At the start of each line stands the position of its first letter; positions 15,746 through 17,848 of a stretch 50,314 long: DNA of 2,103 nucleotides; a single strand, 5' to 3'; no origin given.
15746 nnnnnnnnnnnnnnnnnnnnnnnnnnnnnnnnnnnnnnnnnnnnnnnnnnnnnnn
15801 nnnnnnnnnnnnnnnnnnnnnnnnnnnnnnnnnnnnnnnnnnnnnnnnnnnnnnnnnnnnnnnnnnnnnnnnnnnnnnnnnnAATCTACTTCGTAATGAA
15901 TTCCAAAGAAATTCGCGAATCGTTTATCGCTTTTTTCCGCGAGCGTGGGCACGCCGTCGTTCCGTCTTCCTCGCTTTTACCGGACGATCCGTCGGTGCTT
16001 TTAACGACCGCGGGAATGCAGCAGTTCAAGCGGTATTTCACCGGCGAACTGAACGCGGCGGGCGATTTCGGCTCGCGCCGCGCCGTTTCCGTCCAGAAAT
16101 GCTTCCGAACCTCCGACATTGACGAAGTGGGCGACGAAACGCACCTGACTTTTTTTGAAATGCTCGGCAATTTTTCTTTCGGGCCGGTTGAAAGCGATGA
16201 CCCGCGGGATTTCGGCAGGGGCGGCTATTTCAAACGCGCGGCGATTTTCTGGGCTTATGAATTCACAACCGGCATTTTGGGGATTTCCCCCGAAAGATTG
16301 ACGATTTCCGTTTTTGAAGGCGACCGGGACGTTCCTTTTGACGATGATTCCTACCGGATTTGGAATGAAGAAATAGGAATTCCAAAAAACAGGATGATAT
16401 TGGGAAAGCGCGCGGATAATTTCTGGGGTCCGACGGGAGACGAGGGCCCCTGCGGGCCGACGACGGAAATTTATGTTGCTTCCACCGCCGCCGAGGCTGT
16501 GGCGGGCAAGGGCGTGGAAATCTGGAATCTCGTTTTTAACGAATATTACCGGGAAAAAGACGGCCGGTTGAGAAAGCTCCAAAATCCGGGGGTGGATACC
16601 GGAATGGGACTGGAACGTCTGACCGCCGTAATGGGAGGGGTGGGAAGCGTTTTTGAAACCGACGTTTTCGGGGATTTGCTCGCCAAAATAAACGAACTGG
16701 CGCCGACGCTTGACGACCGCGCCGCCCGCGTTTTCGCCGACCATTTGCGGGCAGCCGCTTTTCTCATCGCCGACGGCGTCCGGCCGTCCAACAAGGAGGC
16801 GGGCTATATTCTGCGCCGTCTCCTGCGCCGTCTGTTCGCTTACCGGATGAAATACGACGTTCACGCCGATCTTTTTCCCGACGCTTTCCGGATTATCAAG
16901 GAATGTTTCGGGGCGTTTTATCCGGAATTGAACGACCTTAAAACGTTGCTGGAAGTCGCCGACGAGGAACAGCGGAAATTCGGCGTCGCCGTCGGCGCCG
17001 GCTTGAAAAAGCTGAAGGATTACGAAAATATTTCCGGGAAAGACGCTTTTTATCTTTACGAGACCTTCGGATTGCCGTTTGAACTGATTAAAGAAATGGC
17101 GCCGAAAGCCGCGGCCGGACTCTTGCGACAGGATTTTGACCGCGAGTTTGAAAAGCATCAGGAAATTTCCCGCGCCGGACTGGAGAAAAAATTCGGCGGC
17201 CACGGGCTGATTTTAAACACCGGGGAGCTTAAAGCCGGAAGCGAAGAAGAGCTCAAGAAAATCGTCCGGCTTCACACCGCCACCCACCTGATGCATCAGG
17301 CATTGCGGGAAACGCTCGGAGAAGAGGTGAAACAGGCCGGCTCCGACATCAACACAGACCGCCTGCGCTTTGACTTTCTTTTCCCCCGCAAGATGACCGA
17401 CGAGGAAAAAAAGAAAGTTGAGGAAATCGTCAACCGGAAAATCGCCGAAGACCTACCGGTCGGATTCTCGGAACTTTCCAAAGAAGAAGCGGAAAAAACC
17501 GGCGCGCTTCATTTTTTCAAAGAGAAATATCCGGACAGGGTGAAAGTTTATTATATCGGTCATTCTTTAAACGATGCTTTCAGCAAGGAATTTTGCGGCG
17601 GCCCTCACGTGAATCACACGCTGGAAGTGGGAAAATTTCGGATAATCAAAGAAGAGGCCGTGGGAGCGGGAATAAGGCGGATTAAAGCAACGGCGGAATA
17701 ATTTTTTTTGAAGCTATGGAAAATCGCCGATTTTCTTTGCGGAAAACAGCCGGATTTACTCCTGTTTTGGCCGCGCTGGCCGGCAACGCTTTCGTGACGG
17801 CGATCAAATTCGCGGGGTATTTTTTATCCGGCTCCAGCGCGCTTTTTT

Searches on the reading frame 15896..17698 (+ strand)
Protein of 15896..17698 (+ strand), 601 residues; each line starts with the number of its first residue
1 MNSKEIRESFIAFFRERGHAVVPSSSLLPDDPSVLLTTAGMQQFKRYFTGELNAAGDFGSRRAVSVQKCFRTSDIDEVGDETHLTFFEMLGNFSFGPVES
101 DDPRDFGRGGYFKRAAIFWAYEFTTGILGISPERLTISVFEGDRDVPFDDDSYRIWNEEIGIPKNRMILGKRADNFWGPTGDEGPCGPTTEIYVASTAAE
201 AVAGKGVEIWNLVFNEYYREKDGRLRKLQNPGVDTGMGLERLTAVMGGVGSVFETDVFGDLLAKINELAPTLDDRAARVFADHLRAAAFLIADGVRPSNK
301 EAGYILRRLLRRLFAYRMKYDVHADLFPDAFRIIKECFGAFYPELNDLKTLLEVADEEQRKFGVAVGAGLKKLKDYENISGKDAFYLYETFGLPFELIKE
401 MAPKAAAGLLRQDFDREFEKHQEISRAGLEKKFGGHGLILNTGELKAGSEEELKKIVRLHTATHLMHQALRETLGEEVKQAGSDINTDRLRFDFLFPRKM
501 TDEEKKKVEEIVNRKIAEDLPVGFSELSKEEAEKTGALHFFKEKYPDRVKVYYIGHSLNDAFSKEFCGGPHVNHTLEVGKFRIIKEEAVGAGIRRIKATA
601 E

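Call 46: find_homologous_proteins(query=window:15896-17698:+, max_evalue=1e-40)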
Query window:15896-17698:+ (601 aa): 8000 proteins with E <= 1e-40 among 8000 candidates; the best 120 are listed.
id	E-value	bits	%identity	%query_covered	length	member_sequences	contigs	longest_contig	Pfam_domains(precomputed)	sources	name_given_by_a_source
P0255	0.0e+0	1368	100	100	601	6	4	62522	PF01411.25,PF07973.20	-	-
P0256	0.0e+0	1208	89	100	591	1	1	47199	PF01411.25,PF07973.20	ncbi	-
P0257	2.0e-288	976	71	100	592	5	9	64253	PF01411.25,PF07973.20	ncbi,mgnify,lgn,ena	ncbi:MAG: alanine--tRNA ligase [Patescibacteria group bacterium]|mgnify:FL=1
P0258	4.1e-282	955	70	99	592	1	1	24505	PF01411.25,PF07973.20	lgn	-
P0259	1.2e-276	937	69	100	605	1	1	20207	PF01411.25,PF07973.20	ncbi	-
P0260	1.4e-276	937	69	100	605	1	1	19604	PF01411.25,PF07973.20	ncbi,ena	ncbi:MAG: alanine--tRNA ligase-related protein [Patescibacteria group bacterium]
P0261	2.9e-275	933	68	100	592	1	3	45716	PF01411.25,PF07973.20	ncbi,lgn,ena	-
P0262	1.5e-273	927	67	99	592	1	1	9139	PF01411.25,PF07973.20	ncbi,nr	ncbi:alanine--tRNA ligase [Candidatus Wolfebacteria bacterium]|nr:alanine--tRNA ligase [Candidatus W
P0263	1.9e-273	927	67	100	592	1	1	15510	PF01411.25,PF07973.20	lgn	-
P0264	5.5e-273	925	67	99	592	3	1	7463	PF01411.25,PF07973.20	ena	-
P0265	2.9e-272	923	67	100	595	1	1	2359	PF01411.25,PF07973.20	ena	-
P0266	6.0e-267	905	67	98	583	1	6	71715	PF01411.25,PF07973.20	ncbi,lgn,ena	-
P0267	2.4e-266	903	65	100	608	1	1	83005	PF01411.25,PF07973.20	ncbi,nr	ncbi:MAG: alanine--tRNA ligase [Patescibacteria group bacterium]|nr:alanine--tRNA ligase [Patescibac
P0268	3.0e-266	903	67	100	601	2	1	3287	PF01411.25,PF07973.20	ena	-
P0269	4.1e-266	903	64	100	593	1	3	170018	PF01411.25,PF07973.20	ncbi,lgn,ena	ncbi:MAG: alanine--tRNA ligase-related protein [Patescibacteria group bacterium]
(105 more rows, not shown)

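Call 47: find_encoding_contigs(protein=P0256, flank=10000, max_places=2)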
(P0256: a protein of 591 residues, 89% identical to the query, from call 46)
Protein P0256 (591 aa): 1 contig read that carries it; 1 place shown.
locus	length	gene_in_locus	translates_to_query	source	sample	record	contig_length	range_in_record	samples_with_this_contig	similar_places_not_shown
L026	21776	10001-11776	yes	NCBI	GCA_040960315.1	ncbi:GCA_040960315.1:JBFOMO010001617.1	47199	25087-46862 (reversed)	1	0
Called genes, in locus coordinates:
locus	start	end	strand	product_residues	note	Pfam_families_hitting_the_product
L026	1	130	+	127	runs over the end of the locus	PF00072:Response_reg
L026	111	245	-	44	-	-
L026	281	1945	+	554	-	PF05157:MshEN, PF00437:T2SSE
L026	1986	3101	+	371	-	PF00482:T2SSF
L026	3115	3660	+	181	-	-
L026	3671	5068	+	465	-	PF08309:LVIVD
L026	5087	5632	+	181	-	-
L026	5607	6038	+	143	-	-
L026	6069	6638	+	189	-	-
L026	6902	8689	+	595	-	PF01807:Zn_ribbon_DnaG, PF08275:DNAG_N, PF13155:Toprim_2, PF13662:Toprim_4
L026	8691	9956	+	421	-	PF03979:Sigma70_r1_1, PF00140:Sigma70_r1_2, PF04542:Sigma70_r2, PF04539:Sigma70_r3, PF04545:Sigma70_r4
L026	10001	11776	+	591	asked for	PF01411:tRNA-synt_2c, PF07973:tRNA_SAD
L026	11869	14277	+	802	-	-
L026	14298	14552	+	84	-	-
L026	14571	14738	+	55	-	-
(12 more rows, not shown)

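Call 48: find_encoding_contigs(protein=P0257, flank=10000, max_places=2)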
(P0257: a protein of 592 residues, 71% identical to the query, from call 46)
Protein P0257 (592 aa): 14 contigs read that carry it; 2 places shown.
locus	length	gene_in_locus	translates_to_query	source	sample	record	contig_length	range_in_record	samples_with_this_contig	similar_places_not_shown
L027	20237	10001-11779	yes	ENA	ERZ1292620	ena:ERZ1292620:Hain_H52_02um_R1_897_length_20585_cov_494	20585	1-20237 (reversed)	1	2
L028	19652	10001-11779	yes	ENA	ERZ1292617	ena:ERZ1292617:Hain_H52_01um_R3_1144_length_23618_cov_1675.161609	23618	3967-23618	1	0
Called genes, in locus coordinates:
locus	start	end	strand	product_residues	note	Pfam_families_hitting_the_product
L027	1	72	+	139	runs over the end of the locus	PF00692:dUTPase, PF22769:DCD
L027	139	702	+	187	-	PF04011:LemA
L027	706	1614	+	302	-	PF01435:Peptidase_M48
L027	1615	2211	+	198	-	PF00990:GGDEF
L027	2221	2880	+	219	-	PF13462:Thioredoxin_4, PF01323:DSBA, PF13743:Thioredoxin_5 (weak)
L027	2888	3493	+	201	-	PF00581:Rhodanese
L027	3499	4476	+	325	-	PF01841:Transglut_core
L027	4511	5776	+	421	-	PF01041:DegT_DnrJ_EryC1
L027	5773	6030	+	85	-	PF02388:FemAB (weak)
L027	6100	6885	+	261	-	PF02388:FemAB, PF13480:Acetyltransf_6, PF02388:FemAB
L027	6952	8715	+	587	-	PF01807:Zn_ribbon_DnaG, PF08275:DNAG_N, PF01751:Toprim, PF13362:Toprim_3 (weak), PF13662:Toprim_4, PF13155:Toprim_2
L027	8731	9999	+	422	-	PF03979:Sigma70_r1_1, PF00140:Sigma70_r1_2, PF04542:Sigma70_r2, PF04539:Sigma70_r3, PF04545:Sigma70_r4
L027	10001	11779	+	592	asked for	PF01411:tRNA-synt_2c, PF07973:tRNA_SAD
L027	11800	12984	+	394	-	-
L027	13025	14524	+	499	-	-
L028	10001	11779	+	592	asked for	PF01411:tRNA-synt_2c, PF07973:tRNA_SAD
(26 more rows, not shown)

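Call 50: find_encoding_contigs(protein=P0259, flank=10000, max_places=1)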
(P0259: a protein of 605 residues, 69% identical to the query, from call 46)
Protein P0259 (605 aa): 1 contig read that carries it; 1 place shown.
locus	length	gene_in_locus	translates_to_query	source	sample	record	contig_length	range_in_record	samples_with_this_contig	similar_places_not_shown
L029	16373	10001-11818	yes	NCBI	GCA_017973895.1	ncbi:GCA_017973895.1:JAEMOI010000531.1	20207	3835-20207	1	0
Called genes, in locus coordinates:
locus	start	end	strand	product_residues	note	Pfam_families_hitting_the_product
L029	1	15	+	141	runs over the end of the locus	PF00692:dUTPase, PF22769:DCD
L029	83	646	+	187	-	PF04011:LemA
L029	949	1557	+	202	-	PF01435:Peptidase_M48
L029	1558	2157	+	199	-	PF00990:GGDEF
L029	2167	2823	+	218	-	PF13462:Thioredoxin_4, PF01323:DSBA, PF13743:Thioredoxin_5 (weak)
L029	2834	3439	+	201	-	PF00581:Rhodanese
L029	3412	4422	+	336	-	PF01841:Transglut_core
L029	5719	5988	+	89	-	PF02388:FemAB (weak)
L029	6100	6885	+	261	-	PF02388:FemAB, PF13480:Acetyltransf_6, PF02388:FemAB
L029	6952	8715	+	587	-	PF01807:Zn_ribbon_DnaG, PF08275:DNAG_N, PF01751:Toprim, PF13362:Toprim_3 (weak), PF13662:Toprim_4, PF13155:Toprim_2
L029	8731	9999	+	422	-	PF03979:Sigma70_r1_1, PF00140:Sigma70_r1_2, PF04542:Sigma70_r2, PF04539:Sigma70_r3, PF04545:Sigma70_r4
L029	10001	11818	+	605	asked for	PF01411:tRNA-synt_2c, PF07973:tRNA_SAD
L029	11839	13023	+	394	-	-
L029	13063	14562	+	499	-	PF21110:GlxA (faint)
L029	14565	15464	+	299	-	PF01565:FAD_binding_4, PF02873:MurB_C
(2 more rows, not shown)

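Call 51: find_encoding_contigs(protein=P0261, flank=10000, max_places=1)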
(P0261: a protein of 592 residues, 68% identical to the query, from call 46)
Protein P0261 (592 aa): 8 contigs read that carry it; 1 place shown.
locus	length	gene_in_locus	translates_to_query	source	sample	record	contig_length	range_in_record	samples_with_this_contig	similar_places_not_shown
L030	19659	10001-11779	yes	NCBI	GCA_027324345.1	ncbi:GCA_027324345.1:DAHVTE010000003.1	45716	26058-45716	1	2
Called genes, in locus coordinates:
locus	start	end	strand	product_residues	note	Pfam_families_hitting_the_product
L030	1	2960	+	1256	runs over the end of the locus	PF00415:RCC1, PF25390:WD40_RLD, PF13540:RCC1_2, PF00415:RCC1, PF13540:RCC1_2, PF25390:WD40_RLD, PF00415:RCC1, PF00415:RCC1, +7 more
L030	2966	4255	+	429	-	PF00155:Aminotran_1_2, PF00266:Aminotran_5 (weak), PF01041:DegT_DnrJ_EryC1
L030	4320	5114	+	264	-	PF08245:Mur_ligase_M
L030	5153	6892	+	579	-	PF01807:Zn_ribbon_DnaG, PF13362:Toprim_3 (faint), PF08275:DNAG_N, PF01751:Toprim, PF13662:Toprim_4, PF13155:Toprim_2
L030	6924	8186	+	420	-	PF03979:Sigma70_r1_1, PF00140:Sigma70_r1_2, PF04542:Sigma70_r2, PF04539:Sigma70_r3, PF04545:Sigma70_r4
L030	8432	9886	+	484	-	PF18915:DUF5667 (faint)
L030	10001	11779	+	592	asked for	PF01411:tRNA-synt_2c, PF07973:tRNA_SAD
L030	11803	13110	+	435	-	-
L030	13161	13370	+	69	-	PF01176:eIF-1a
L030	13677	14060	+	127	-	PF00416:Ribosomal_S13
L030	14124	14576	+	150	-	PF00411:Ribosomal_S11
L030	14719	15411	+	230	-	PF22935:RM44_endonuclase, PF14622:Ribonucleas_3_3, PF00636:Ribonuclease_3, PF00035:dsrm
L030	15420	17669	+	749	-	PF00005:ABC_tran (faint), PF02463:SMC_N, PF13175:AAA_15 (faint), PF13476:AAA_23 (faint), PF13555:AAA_29, PF13304:AAA_21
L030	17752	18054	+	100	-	PF00886:Ribosomal_S16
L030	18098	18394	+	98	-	PF13083:KH_KhpA-B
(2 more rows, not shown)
